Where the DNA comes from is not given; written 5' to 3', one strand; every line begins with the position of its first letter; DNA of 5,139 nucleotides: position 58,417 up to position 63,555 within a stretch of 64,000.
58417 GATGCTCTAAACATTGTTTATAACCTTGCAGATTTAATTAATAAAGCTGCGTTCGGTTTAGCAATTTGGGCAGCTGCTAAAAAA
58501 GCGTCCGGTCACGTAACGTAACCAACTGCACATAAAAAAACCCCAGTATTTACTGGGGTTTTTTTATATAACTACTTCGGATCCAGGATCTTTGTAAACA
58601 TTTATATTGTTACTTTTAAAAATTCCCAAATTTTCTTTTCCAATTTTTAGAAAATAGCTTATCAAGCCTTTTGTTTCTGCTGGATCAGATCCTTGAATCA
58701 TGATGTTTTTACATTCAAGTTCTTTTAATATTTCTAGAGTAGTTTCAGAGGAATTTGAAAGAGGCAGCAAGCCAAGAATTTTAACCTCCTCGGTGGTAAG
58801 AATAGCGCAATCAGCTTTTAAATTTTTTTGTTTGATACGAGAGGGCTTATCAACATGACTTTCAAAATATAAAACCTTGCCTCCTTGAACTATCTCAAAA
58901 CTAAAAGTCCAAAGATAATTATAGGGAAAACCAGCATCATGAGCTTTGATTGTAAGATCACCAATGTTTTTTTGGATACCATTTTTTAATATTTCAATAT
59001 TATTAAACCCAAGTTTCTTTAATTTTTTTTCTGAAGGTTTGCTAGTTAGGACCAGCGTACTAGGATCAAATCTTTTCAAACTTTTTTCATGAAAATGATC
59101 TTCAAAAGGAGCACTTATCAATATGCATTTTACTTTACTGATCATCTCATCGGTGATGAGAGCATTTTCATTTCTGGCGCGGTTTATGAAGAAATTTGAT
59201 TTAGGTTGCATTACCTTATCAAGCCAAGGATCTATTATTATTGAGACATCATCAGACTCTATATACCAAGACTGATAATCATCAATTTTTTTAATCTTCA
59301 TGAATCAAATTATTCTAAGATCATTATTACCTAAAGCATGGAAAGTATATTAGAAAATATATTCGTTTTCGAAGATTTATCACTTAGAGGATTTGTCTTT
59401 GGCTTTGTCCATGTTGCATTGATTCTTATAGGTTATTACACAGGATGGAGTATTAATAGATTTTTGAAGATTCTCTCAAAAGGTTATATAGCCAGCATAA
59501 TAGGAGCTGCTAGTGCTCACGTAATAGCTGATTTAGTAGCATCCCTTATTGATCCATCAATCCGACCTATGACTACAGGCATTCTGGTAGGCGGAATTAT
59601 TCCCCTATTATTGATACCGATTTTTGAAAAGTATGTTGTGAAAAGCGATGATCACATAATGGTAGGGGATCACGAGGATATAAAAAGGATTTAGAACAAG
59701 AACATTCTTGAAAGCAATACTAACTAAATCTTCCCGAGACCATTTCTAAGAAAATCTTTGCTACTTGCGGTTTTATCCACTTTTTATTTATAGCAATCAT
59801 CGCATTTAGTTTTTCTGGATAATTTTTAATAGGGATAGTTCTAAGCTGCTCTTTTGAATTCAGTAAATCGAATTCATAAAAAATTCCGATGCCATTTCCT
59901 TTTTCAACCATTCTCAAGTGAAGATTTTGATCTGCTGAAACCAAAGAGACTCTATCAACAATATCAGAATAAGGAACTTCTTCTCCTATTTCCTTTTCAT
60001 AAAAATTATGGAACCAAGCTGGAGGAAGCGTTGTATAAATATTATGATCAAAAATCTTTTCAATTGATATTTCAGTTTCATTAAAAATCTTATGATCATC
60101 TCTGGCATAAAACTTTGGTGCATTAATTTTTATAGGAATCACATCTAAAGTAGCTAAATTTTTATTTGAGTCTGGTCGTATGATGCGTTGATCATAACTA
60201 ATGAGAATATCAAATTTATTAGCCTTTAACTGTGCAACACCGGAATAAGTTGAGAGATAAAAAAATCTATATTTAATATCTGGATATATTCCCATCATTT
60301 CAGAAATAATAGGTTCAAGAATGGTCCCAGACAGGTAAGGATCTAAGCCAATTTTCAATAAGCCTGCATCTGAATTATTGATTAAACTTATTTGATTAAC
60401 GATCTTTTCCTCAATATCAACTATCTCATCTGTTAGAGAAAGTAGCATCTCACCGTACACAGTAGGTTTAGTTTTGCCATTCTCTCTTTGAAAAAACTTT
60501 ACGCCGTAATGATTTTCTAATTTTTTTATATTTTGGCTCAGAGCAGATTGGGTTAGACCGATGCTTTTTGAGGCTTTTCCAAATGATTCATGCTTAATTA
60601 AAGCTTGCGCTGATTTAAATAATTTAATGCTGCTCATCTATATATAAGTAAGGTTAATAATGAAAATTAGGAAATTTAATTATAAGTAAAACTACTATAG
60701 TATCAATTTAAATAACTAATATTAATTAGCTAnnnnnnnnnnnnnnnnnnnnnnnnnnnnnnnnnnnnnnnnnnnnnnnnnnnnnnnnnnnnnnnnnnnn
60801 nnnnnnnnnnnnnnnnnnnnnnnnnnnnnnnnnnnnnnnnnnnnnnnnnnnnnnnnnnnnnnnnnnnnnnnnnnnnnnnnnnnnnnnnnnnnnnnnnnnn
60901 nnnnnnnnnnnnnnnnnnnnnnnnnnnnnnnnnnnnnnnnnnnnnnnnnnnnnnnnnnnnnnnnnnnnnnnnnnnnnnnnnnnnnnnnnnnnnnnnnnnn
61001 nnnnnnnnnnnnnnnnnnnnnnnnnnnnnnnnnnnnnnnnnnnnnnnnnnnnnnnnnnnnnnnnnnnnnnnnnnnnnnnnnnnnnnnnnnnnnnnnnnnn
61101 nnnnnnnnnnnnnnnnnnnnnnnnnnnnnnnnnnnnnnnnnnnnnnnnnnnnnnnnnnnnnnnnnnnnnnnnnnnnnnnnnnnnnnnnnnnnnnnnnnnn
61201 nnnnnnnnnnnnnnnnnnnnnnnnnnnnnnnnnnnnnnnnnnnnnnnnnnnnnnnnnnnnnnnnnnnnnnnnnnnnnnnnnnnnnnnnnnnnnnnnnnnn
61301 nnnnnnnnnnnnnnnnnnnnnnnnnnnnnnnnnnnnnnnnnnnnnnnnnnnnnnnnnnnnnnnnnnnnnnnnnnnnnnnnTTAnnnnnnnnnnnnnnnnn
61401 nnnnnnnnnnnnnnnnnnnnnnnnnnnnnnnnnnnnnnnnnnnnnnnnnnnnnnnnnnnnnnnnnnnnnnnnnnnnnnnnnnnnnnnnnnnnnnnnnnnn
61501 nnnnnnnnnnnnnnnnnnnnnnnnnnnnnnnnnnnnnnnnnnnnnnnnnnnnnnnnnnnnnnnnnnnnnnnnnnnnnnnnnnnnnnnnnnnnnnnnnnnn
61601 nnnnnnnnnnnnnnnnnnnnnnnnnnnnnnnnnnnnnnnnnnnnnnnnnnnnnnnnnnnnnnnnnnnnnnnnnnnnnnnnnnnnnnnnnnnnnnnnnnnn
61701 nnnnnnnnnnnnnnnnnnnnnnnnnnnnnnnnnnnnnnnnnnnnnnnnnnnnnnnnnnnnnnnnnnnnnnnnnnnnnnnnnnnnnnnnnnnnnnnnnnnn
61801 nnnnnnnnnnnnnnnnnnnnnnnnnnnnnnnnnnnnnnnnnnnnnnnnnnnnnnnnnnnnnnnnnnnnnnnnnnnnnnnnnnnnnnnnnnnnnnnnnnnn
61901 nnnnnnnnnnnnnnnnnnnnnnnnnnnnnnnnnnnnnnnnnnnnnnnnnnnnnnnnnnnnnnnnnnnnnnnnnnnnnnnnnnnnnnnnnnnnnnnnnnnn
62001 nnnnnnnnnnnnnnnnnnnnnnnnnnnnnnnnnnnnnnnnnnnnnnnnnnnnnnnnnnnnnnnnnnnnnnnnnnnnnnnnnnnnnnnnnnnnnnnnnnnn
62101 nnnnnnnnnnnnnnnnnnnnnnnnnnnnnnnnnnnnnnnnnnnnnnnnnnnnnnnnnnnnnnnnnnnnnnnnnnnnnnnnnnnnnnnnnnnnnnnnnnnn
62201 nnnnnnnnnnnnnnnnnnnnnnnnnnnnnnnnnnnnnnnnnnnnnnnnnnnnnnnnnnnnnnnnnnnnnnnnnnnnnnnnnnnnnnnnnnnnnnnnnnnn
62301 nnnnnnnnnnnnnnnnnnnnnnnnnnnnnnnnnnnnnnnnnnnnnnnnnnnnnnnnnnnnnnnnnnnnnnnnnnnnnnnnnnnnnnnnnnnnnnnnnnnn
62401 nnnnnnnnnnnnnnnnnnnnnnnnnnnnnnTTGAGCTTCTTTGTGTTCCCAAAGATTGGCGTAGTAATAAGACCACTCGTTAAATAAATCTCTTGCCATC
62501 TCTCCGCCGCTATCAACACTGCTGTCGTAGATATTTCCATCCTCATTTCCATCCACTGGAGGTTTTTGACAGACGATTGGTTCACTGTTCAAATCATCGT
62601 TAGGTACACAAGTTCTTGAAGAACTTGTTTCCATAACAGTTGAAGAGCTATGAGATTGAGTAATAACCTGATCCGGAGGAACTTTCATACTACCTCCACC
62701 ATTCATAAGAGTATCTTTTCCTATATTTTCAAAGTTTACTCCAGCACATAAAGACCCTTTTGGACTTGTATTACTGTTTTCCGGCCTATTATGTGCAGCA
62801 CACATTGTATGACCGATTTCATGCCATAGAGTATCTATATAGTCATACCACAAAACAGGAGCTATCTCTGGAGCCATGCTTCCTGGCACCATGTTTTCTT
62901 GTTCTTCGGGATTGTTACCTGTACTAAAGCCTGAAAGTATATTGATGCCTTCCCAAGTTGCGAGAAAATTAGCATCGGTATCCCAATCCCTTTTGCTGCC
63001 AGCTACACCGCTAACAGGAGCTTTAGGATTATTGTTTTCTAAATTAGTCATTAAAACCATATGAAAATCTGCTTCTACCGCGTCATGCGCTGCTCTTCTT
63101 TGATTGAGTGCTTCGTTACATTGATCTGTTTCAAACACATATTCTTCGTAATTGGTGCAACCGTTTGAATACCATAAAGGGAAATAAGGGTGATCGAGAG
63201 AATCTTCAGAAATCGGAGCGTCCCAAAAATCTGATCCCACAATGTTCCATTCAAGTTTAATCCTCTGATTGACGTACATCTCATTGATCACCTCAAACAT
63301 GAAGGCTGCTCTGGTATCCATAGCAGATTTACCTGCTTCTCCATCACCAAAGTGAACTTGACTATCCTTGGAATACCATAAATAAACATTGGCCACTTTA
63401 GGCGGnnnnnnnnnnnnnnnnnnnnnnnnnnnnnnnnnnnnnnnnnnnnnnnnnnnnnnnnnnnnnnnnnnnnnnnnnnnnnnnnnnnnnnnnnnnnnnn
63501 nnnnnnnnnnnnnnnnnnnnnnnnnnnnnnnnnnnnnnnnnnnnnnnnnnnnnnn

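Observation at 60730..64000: Secreted metzincin plus a separately encoded, membrane-anchored prodomain-like partner (CpaA/CpaB-like pair)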

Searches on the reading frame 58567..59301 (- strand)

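Call 4: search_protein_families(library=pfam, proteins=[window:58567-59301:-], max_evalue=1)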
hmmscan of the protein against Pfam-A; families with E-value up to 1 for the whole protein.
window:58567-59301:- (245 aa): 1 family
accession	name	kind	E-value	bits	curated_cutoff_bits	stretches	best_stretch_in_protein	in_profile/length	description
PF13483.12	Lactamase_B_3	-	5.1e-10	40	24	1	9-199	7-155/160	Beta-lactamase superfamily domain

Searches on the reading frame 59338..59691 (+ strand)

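Call 4: search_protein_families(library=pfam, proteins=[window:59338-59691:+], max_evalue=1)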
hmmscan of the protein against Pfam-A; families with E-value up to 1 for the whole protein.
window:59338-59691:+ (118 aa): 2 families
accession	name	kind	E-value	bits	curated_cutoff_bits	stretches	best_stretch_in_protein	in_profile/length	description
PF02659.21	Mntp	-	0.025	14.8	24.4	1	17-56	10-49/152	Putative manganese efflux pump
PF01741.23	MscL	-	0.055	14.3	27.4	1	51-82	19-50/123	Large-conductance mechanosensitive channel, MscL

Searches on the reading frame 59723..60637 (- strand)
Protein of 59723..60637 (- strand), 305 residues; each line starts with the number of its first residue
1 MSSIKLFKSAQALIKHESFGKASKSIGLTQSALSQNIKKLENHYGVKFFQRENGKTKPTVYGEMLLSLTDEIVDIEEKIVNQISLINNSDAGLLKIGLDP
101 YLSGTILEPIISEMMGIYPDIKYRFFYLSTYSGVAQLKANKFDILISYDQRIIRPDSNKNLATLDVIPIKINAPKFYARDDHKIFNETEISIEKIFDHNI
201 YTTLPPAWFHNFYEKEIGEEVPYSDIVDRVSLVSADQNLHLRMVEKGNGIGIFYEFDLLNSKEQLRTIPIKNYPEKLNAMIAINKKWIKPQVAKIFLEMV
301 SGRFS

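Call 4: search_protein_families(library=pfam, proteins=[window:59723-60637:-], max_evalue=1)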
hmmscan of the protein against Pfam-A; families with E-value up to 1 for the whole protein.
window:59723-60637:- (305 aa): 6 families
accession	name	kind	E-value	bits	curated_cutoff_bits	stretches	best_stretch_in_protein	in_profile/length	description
PF00126.33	HTH_1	-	7.9e-14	51.8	26.6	1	7-63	4-60/60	Bacterial regulatory helix-turn-helix protein, lysR family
PF03466.25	LysR_substrate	-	2.7e-10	40.4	28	1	89-300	3-204/209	LysR substrate binding domain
PF15162.11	SCRE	-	0.0039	17.2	27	1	263-301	106-144/162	Protein SPO16 homolog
PF13113.11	DUF3970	-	0.1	13.3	21.1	1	30-58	10-39/55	Protein of unknown function (DUF3970)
PF18024.7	HTH_50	-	0.2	11.8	27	1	11-39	18-46/50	Helix-turn-helix domain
PF00760.24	Cucumo_coat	-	0.21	11.6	22.6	0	130-163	32-64/175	Cucumovirus coat protein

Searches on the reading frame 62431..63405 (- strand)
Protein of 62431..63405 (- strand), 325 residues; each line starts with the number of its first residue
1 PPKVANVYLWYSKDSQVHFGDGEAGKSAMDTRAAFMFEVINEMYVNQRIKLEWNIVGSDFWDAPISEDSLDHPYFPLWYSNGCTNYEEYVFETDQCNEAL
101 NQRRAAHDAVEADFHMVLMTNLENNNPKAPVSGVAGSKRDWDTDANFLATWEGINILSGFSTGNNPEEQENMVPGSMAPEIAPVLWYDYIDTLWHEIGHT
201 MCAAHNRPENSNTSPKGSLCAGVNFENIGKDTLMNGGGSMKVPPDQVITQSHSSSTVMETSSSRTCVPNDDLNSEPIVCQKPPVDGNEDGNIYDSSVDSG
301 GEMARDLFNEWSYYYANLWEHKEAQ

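Call 78: search_solved_structures(query=A7, max_evalue=10, show_alignments=3)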
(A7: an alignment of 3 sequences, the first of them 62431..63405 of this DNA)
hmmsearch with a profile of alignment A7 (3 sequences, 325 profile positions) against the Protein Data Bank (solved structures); distinct sequences matched with E-value up to 10: 2.
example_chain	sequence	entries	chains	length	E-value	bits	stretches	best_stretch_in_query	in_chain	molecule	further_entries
9r33_A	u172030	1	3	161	0.44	13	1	94-143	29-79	OmamC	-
2fd4_A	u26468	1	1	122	1.4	11.4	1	96-164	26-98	avirulence protein AvrptoB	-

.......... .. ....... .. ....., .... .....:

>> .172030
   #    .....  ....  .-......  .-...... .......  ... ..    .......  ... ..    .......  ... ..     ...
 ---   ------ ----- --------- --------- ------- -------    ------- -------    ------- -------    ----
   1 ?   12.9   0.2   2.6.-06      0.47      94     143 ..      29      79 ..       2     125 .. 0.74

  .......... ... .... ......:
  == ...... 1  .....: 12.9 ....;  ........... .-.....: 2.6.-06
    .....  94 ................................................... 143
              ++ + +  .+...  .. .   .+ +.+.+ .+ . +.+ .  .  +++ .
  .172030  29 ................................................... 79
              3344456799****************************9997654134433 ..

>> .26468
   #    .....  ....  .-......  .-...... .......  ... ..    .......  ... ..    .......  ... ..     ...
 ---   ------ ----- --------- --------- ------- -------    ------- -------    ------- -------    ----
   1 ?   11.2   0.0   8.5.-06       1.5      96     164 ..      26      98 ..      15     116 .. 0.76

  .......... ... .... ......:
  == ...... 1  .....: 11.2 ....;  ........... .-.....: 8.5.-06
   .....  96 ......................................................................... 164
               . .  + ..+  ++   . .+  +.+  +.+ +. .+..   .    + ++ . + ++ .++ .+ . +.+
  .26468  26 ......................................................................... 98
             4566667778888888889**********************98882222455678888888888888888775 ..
